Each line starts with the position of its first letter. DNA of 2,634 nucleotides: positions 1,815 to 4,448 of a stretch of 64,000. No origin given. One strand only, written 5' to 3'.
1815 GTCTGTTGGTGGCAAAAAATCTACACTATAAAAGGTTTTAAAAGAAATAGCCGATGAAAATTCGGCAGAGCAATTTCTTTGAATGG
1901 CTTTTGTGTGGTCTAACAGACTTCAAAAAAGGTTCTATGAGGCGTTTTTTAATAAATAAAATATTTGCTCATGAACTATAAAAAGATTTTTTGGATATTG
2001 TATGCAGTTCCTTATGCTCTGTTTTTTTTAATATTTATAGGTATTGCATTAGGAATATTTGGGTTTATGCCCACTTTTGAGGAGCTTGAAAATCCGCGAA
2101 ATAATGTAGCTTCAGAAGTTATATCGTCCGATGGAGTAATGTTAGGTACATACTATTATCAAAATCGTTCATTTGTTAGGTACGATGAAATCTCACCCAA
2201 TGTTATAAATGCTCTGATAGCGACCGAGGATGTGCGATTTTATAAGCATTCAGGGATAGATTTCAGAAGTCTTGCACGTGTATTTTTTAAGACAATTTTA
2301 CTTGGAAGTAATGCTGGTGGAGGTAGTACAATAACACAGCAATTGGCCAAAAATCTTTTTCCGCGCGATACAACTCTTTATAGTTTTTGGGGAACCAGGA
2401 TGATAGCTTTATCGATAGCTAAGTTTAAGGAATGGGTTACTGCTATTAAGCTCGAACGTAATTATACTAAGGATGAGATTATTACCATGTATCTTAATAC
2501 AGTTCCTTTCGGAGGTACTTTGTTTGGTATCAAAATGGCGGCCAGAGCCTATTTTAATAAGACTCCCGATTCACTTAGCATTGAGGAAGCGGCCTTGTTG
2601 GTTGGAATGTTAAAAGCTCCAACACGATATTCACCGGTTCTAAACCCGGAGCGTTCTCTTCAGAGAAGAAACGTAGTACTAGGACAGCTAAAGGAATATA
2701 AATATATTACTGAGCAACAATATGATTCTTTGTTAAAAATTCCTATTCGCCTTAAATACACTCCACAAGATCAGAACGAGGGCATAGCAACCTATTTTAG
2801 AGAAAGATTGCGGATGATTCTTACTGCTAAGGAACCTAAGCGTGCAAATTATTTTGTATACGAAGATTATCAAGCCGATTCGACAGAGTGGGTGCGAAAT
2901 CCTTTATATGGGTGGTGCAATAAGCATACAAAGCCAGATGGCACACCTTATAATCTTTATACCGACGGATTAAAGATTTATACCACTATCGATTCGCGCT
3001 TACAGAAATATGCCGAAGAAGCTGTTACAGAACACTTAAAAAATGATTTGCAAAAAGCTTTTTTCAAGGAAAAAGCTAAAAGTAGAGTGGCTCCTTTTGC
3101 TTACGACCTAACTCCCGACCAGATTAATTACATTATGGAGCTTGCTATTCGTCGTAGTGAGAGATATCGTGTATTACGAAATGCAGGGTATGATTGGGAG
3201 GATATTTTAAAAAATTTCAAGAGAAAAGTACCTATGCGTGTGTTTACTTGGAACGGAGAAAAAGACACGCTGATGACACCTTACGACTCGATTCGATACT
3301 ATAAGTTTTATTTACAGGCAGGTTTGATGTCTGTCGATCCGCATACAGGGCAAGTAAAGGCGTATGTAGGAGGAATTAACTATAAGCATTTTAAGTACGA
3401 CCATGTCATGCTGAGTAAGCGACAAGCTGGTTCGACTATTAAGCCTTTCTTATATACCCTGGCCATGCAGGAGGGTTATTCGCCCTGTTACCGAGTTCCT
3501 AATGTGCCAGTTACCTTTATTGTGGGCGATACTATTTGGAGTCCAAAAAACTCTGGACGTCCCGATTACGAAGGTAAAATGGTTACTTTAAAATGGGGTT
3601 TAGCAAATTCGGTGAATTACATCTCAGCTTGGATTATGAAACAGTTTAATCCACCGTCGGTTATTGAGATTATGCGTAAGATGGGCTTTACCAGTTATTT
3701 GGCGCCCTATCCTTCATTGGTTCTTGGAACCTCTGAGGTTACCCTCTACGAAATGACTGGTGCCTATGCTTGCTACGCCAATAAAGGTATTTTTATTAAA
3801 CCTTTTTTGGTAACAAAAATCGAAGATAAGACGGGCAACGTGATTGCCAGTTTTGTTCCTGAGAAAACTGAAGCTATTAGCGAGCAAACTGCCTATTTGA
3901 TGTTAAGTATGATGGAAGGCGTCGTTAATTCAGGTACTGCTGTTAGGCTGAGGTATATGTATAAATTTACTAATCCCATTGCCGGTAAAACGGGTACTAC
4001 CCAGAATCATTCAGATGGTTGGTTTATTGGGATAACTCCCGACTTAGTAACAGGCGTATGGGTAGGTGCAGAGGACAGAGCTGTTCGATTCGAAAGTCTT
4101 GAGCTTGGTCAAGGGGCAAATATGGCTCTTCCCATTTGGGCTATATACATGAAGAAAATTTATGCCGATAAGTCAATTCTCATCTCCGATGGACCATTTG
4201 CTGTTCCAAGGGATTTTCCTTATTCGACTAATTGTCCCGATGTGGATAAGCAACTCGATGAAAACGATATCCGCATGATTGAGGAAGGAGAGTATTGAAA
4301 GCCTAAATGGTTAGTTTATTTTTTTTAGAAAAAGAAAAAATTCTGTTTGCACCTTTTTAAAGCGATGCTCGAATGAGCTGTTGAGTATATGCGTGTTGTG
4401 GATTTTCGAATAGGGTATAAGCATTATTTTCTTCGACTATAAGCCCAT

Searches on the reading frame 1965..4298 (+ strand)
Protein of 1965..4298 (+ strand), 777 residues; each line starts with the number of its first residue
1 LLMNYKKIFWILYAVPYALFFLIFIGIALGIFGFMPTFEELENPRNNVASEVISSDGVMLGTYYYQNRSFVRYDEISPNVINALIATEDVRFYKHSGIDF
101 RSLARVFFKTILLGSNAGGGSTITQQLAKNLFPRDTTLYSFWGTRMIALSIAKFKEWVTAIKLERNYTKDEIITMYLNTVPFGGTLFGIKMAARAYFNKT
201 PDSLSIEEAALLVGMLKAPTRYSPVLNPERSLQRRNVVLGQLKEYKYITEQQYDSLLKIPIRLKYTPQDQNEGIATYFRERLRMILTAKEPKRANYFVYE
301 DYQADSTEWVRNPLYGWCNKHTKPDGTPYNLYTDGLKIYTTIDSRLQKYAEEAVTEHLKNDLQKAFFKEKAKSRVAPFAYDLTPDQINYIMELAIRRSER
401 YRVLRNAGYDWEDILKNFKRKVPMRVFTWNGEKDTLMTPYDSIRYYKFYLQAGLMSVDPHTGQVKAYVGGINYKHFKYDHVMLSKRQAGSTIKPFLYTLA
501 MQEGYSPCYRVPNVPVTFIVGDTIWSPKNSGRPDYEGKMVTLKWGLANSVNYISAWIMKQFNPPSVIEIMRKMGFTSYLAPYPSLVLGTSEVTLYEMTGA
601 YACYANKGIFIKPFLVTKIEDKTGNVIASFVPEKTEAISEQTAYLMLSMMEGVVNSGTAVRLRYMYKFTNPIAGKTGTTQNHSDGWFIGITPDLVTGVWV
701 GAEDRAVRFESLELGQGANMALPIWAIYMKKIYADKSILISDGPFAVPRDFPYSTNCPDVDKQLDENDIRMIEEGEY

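Call 59: search_protein_families(library=pfam, proteins=[window:1965-4298:+], max_evalue=0.000001)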
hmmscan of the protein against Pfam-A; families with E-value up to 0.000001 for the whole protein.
window:1965-4298:+ (777 aa): 2 families
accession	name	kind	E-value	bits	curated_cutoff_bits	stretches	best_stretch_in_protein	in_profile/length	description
PF00912.28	Transgly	-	3.3e-59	199.7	27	1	58-242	3-177/178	Transglycosylase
PF00905.27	Transpeptidase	-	1.9e-22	80.3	22.1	1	457-693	6-267/299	Penicillin binding protein transpeptidase domain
